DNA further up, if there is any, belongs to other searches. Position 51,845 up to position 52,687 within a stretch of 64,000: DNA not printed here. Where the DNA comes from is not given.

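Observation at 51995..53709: Zinc-ribbon/FHA protein inserted between cysteine desulfurase and MnmA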

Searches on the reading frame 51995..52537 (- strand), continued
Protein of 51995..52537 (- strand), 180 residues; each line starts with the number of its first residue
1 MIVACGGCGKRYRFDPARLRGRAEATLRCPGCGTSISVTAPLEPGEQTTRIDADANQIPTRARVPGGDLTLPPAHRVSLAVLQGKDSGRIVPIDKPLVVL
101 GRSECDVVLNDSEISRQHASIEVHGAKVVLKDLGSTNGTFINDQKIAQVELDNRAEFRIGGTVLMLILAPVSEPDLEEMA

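Call 10: find_encoding_contigs(protein=P0100, flank=6000, max_places=2)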
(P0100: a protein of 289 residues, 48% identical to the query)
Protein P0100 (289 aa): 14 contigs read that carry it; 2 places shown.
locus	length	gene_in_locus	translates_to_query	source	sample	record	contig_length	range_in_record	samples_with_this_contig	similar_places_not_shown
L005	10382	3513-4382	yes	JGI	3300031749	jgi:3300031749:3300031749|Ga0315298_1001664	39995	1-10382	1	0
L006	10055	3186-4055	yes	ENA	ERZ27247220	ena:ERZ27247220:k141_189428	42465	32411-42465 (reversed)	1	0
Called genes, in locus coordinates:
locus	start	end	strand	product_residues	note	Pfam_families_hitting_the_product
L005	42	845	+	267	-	PF12679:ABC2_membrane_2, PF10920:DUF2705, PF26999:ABC-2_memb_rel (weak), PF12698:ABC2_membrane_3 (weak)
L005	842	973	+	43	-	-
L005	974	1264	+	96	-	PF01541:GIY-YIG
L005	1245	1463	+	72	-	-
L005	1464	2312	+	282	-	-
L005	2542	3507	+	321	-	PF00069:Pkinase, PF07714:PK_Tyr_Ser-Thr, PF03109:ABC1 (faint)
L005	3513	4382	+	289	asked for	PF16697:Yop-YscD_cpl, PF00498:FHA, PF16697:Yop-YscD_cpl, PF00498:FHA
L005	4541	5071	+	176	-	PF02620:YceD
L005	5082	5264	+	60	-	PF01783:Ribosomal_L32p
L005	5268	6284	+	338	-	PF02504:FA_synthesis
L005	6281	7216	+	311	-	PF00698:Acyl_transf_1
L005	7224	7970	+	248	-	PF00106:adh_short, PF23441:SDR, PF08659:KR, PF13561:adh_short_C2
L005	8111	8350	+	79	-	PF00550:PP-binding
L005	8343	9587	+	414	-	PF00109:ketoacyl-synt, PF00108:Thiolase_N (faint), PF02801:Ketoacyl-synt_C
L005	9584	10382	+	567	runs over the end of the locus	PF02502:LacAB_rpiB, PF00464:SHMT, PF00155:Aminotran_1_2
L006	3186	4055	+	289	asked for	PF16697:Yop-YscD_cpl, PF00498:FHA, PF16697:Yop-YscD_cpl, PF00498:FHA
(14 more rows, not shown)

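Call 11: find_encoding_contigs(protein=P0080, flank=6000, max_places=2)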
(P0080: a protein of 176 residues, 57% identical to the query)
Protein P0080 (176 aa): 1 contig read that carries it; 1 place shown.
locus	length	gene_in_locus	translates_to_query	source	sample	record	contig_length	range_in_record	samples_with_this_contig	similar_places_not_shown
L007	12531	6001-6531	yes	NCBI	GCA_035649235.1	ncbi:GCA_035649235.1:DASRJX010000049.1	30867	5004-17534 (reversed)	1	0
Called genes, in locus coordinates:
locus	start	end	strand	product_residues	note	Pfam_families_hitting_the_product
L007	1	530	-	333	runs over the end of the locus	PF01479:S4, PF00849:PseudoU_synth_2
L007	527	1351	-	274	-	PF01790:LGT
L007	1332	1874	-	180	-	PF01252:Peptidase_A8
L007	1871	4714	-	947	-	PF00133:tRNA-synt_1, PF09334:tRNA-synt_1g, PF08264:Anticodon_1, PF06827:zf-FPG_IleRS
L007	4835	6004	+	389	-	PF00266:Aminotran_5, PF01212:Beta_elim_lyase (weak)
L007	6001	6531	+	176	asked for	PF13717:Zn_ribbon_4, PF16697:Yop-YscD_cpl, PF00498:FHA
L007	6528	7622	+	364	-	PF03054:tRNA_Me_trans, PF20259:tRNA_Me_trans_M, PF20258:tRNA_Me_trans_C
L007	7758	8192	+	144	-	PF04519:Bactofilin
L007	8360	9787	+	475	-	PF00072:Response_reg, PF00158:Sigma54_activat, PF14532:Sigma54_activ_2, PF07728:AAA_5 (weak), PF25601:AAA_lid_14, PF02954:HTH_8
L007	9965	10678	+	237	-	PF00072:Response_reg, PF07238:PilZ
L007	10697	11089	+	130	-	PF00072:Response_reg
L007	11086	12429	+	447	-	PF00563:EAL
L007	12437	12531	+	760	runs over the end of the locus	PF13426:PAS_9 (faint), PF00989:PAS, PF12860:PAS_7 (faint), PF13188:PAS_8, PF08448:PAS_4, PF13188:PAS_8 (weak), PF00512:HisKA, PF02518:HATPase_c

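Call 14: find_related_loci(query=A1, collection=genome_contigs, flank=6000)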
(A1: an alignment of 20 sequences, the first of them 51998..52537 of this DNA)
Query A1 (180 aa) in genome_contigs; peptide patterns used: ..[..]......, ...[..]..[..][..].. (x = any residue, [..] = any of these).
600 stretches matched a pattern (row limit reached: there are more); 584 encode a relative of the query (tblastn E <= 1e-3); the best 80 are kept; 80 distinct loci.
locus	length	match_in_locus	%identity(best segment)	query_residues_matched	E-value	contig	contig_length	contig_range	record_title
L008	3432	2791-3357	40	1-171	7e-40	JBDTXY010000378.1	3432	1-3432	MAG: Acidobacteriota bacterium isolate cluster4_bin.127 NODE_141565_length_3432_cov_3.750962, whole genome shotgun seque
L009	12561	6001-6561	41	1-168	3e-38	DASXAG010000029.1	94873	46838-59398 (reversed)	MAG TPA_asm: Thermoanaerobaculia bacterium isolate SMAG_U3759 k141_3689294, whole genome shotgun sequence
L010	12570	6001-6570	38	1-174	5e-35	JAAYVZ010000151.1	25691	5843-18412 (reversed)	MAG: Holophagae bacterium isolate AS4AglBPMA_38 23163_AS4A, whole genome shotgun sequence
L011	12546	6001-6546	37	1-170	1e-33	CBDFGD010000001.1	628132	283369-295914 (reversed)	MAG: Vicinamibacteria bacterium isolate b372e290-4d5a-4a71-9afd-fb28c1c12f3b genome assembly, contig: contig_1, whole ge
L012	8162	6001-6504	38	1-168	1e-33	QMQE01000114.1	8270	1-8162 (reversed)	MAG: Acidobacteria bacterium isolate B50_G9 B50_Guay9_scaffold_12499, whole genome shotgun sequence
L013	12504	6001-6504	37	1-168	1e-33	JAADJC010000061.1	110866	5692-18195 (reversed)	MAG: Acidobacteriota bacterium isolate M_MetaBat.94 contig-127_479, whole genome shotgun sequence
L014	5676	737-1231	38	1-167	4e-33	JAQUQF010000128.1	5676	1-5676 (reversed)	MAG: Acidobacteriota bacterium isolate STD1_43 NODE_52379_length_5676_cov_2.999279_Sandtown_D1, whole genome shotgun seq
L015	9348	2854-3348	38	1-167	5e-33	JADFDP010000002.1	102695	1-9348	MAG: Candidatus Aminicenantes bacterium isolate QR_Bin.23 NODE_2_length_102695_cov_16.2769, whole genome shotgun sequenc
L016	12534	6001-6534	36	2-166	2e-29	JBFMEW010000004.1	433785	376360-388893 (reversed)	MAG: Acidobacteriota bacterium isolate MAG255 MAG255_4, whole genome shotgun sequence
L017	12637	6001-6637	52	1-171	3e-28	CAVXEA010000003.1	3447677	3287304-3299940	MAG: uncultured Acidobacteriota bacterium isolate MFD02242.bin.2.16 genome assembly, contig: contig_769, whole genome sh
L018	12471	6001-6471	33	2-169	4e-25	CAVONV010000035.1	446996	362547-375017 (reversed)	MAG: uncultured Acidobacteriota bacterium isolate MFD09964.bin.1.111 genome assembly, contig: contig_971, whole genome s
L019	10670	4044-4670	32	1-168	1e-23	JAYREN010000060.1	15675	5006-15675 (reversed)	MAG: Holophaga sp. isolate SH_SHASGE2bin.8 NODE_962_length_15675_cov_1.679573, whole genome shotgun sequence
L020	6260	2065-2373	41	62-168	2e-21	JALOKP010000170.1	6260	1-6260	MAG: Acidobacteria bacterium isolate Prado002 scaffold_19197, whole genome shotgun sequence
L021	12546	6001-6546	31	1-179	3e-19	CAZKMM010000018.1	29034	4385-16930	MAG TPA_asm: uncultured bacterium isolate binchicken_co256_893 genome assembly, contig: NODE_2656_length_29034_cov_7.567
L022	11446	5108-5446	38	53-167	2e-17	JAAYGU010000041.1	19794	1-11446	MAG: Bacillota bacterium isolate AS09scLD_265 98805_AS09, whole genome shotgun sequence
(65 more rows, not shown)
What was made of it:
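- On GarA/OdhI: Related genome loci are from Acidobacteriota classes (call 14).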

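Call 16: search_solved_structures(query=window:51998-52537:-, max_evalue=0.001, show_alignments=3)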
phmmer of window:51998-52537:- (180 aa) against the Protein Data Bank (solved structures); distinct sequences matched with E-value up to 0.001: 24.
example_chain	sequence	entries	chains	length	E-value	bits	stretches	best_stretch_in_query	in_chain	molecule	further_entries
8p5r_G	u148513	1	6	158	1.8e-11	47.3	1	70-173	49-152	Glycogen accumulation regulator GarA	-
6i2q_B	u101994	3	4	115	1.9e-11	47.3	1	73-173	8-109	Glycogen accumulation regulator GarA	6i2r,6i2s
2kfu_A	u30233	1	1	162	2.2e-10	43.8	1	49-171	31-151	Rv1827 pThr 22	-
6i2p_D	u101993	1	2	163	2.3e-10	43.8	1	49-171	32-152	Glycogen accumulation regulator GarA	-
7rj3_A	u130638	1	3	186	3.3e-10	43.2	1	49-171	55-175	Glycogen accumulation regulator GarA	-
2kkl_A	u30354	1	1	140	5.3e-10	42.6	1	51-177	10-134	Uncharacterized protein Mb1858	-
8p5x_G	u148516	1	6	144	8.3e-10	42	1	69-170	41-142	Oxoglutarate dehydrogenase inhibitor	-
2kb3_A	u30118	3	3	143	8.3e-10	41.9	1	70-170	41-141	Oxoglutarate dehydrogenase inhibitor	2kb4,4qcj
6hc1_A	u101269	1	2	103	2.6e-09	40.3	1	87-164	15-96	GGDEF domain protein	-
6hc0_B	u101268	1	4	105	2.8e-09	40.3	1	87-164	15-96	GGDEF domain protein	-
6hbz_A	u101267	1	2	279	2e-08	37.5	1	87-164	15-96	GGDEF domain protein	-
4jon_A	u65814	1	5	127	4.8e-08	36.2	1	93-148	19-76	Centrosomal protein of 170 kDa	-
5a8i_A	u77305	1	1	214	6.1e-08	35.9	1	41-177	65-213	ARNA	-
3gqs_A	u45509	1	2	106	1.3e-07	34.8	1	76-167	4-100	Adenylate cyclase-like protein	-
8s05_C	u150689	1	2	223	3e-07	33.6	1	41-145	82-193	Conserved protein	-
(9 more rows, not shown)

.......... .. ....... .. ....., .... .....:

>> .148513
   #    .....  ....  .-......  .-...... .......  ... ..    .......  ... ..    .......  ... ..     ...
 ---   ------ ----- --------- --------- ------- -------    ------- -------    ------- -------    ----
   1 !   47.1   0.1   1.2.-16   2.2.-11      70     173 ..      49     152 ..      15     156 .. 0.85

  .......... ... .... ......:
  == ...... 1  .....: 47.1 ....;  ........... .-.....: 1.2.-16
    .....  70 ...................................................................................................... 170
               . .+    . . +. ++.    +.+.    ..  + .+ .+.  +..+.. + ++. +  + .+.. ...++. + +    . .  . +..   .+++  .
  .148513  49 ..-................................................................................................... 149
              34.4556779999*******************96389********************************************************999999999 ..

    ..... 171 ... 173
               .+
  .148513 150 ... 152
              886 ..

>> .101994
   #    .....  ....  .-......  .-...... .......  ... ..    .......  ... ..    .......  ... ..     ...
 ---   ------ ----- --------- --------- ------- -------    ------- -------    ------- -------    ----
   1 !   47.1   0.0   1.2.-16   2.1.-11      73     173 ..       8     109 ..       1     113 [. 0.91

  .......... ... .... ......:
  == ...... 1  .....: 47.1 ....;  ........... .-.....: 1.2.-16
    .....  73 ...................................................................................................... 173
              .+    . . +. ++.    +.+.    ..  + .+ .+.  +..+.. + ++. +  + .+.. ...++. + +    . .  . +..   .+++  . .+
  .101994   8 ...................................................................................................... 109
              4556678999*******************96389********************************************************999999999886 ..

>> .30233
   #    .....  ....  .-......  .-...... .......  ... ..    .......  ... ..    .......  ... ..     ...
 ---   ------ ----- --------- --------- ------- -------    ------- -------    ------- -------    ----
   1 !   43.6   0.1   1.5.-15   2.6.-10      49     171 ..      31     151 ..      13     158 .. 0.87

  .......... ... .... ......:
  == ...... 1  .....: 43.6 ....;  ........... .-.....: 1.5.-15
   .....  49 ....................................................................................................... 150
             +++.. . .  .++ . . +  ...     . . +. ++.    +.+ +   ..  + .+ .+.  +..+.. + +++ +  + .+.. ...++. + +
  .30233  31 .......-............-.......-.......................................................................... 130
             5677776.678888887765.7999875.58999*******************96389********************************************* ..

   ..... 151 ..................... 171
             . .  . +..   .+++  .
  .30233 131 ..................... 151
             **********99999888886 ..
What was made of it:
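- On ArnA-type zinc-finger FHA regulators: ArnA matches over residues 41-177 (call 16).
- Closest known: DgcB. Same: The FHA domain is similar (6hc1, E 2.6e-9, call 16).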

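Call 26: predict_structure(alignment_id=A2)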
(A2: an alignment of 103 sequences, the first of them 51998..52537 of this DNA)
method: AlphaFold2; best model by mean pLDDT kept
length: 180 residues; sequences in the alignment: 103
mean_pLDDT: 85.5   pTM: 0.66
mean pLDDT of the five models: 85.5, 83.4, 82.6, 81.8, 80.2
residues with pLDDT >= 90: 93; 70-90: 67; 50-70: 12; < 50: 8
segments of 3 or more residues with pLDDT < 50: 175-180
pLDDT, mean of each block of 10 residues (from residue 1): 88 81 82 85 62 82 77 89 94 95 93 94 92 94 93 95 94 51
secondary structure, 60 per line:
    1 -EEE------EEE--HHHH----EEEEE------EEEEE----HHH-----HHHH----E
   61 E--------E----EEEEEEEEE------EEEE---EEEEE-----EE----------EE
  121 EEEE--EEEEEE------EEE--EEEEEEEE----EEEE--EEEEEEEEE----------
elements in order: E2-4 E11-13 H16-19 E24-28 E35-39 H52-55 E75-83 E90-93 E97-101 E119-124 E127-132 E139-141 E144-151 E156-159 E162-170
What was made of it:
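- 51995..52537 (-): Zn-ribbon + FHA protein, 180 aa, middle gene. AF2 model with pLDDT 85.5 (call 26).
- On FHA domain (PF00498): The AF2 model has pLDDT above 90 over residues 75-170 (call 26).
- Tried and rejected: Only the pLDDT values are known: 62 for residues 41-50 and about 80 for residues 51-70 (call 26).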

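Call 28: search_protein_families(library=pfam, proteins=[L012:4794-5609:+, L012:5606-6004:+, L012:6534-7538:+, L012:7535-8149:+, L015:2400-2825:+, L015:3377-4999:+, L015:5082-6344:+, L016:6582-8000:+, L019:4704-6797:+, L019:3322-3999:+], max_evalue=0.001)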
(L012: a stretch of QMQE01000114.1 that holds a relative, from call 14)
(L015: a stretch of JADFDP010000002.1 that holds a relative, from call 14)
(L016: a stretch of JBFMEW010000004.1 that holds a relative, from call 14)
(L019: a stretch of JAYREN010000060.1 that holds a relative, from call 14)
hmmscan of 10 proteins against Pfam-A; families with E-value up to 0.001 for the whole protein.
L012:4794-5609:+ (271 aa): 1 family
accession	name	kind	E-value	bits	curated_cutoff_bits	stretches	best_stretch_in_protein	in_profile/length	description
PF01048.26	PNP_UDP_1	-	9.9e-51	172.8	25.1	1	22-266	2-232/233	Phosphorylase superfamily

L012:5606-6004:+ (132 aa): 2 families
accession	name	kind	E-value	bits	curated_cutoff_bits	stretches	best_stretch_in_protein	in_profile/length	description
PF00383.29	dCMP_cyt_deam_1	-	1.7e-15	57.2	25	1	10-96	12-94/102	Cytidine and deoxycytidylate deaminase zinc-binding region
PF08211.18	dCMP_cyt_deam_2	-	4.3e-07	30.6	25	1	14-65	53-104/130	Cytidine and deoxycytidylate deaminase zinc-binding region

L012:6534-7538:+ (334 aa): 4 families
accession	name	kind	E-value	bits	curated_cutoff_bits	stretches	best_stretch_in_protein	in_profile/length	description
PF07478.18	Dala_Dala_lig_C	-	1.1e-60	205.1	24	1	125-327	2-204/204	D-ala D-ala ligase C-terminus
PF01820.27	Dala_Dala_lig_N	-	4.5e-30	105.1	34.6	1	4-107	2-121/121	D-ala D-ala ligase N-terminus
PF02222.28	ATP-grasp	-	5.3e-09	36.4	27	1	125-296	3-160/179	ATP-grasp domain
PF02786.22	CPSase_L_D2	-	3e-06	27.3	19.8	1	147-297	30-178/211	Carbamoyl-phosphate synthase L chain, ATP binding domain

L012:7535-8149:+ (204 aa): 1 family
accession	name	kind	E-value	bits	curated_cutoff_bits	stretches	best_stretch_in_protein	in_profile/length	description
PF02527.21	GidB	-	3.9e-30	105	27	1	23-157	1-134/184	rRNA small subunit methyltransferase G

L015:2400-2825:+ (141 aa): 1 family
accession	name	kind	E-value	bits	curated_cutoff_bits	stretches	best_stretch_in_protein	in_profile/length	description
PF02643.20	DUF192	-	9.9e-33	112.6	27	1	33-136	3-94/96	Uncharacterized ACR, COG1430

L015:3377-4999:+ (540 aa): 0 families

L015:5082-6344:+ (420 aa): 6 families
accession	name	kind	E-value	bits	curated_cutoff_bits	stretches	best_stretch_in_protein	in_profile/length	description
PF01071.24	GARS_A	-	7.9e-80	267.7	27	1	101-293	1-194/194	Phosphoribosylglycinamide synthetase, ATP-grasp (A) domain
PF02844.21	GARS_N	-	3e-39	134.2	29.5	1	1-100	1-100/100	Phosphoribosylglycinamide synthetase, N domain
PF02843.22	GARS_C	-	3.5e-28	98.2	34.8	1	330-417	3-91/92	Phosphoribosylglycinamide synthetase, C domain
PF02655.19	ATP-grasp_3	-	5.1e-07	30.3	23.2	1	103-289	4-158/160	ATP-grasp domain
PF02786.22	CPSase_L_D2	-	1.1e-06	28.8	19.8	1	103-248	2-144/211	Carbamoyl-phosphate synthase L chain, ATP binding domain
PF02222.28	ATP-grasp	-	1.8e-06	28.2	27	1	109-199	2-88/179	ATP-grasp domain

L016:6582-8000:+ (472 aa): 6 families
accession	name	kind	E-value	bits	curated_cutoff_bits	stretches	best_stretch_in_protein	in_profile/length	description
PF00069.31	Pkinase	-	7.4e-51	173.5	31.7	1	7-258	1-252/263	Protein kinase domain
PF07714.23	PK_Tyr_Ser-Thr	-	8.9e-35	120.7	23.1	1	9-257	3-248/258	Protein tyrosine and serine/threonine kinase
PF03109.22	ABC1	-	7.2e-07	29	22.9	1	81-159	138-215/244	ABC1 atypical kinase-like domain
PF01636.29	APH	-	7.8e-07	29.5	23.2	0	113-159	154-198/239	Phosphotransferase enzyme family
PF06293.20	Kdo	-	4.6e-06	26.7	21.3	1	60-155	68-166/207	Lipopolysaccharide kinase (Kdo/WaaP) family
PF17667.7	Pkinase_fungal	-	0.00081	18.7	24.1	0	117-197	292-379/387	Fungal protein kinase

L019:4704-6797:+ (697 aa): 10 families
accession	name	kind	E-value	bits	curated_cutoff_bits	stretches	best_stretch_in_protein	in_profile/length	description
PF07719.23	TPR_2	-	1.8e-23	81.1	27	1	97-126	5-34/34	Tetratricopeptide repeat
PF14559.12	TPR_19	-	2.4e-17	63.4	25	0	366-407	1-40/68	Tetratricopeptide repeat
PF13428.12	TPR_14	-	1.7e-16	59.5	23.5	0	601-637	8-44/44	Tetratricopeptide repeat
PF13432.12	TPR_16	-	1.5e-15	57.7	32.7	0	97-130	1-34/65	Tetratricopeptide repeat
PF13174.12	TPR_6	-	3e-15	56.1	26.3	0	8-40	1-33/33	Tetratricopeptide repeat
PF13414.12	TPR_11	-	1.3e-13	50.8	26.8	0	103-128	4-29/42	TPR repeat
PF00515.34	TPR_1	-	1.4e-11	44.1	27.8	0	361-389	6-34/34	Tetratricopeptide repeat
PF14863.12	Alkyl_sulf_dimr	-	3.7e-05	24.6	26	0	9-47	71-109/139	Alkyl sulfatase dimerisation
PF24575.1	TPR_Slam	-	0.00033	21.5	35.2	0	97-128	51-82/104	Surface lipoprotein assembly modifier, N-terminal TPR repeats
PF22205.1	Csm6_6H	-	0.00063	20.3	27.6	0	11-47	6-41/93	Csm6 6H domain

L019:3322-3999:+ (225 aa): 1 family
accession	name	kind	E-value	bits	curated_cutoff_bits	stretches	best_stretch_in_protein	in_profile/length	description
PF03548.22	LolA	-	0.00016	21.9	23.6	1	35-200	2-160/165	Outer membrane lipoprotein carrier protein LolA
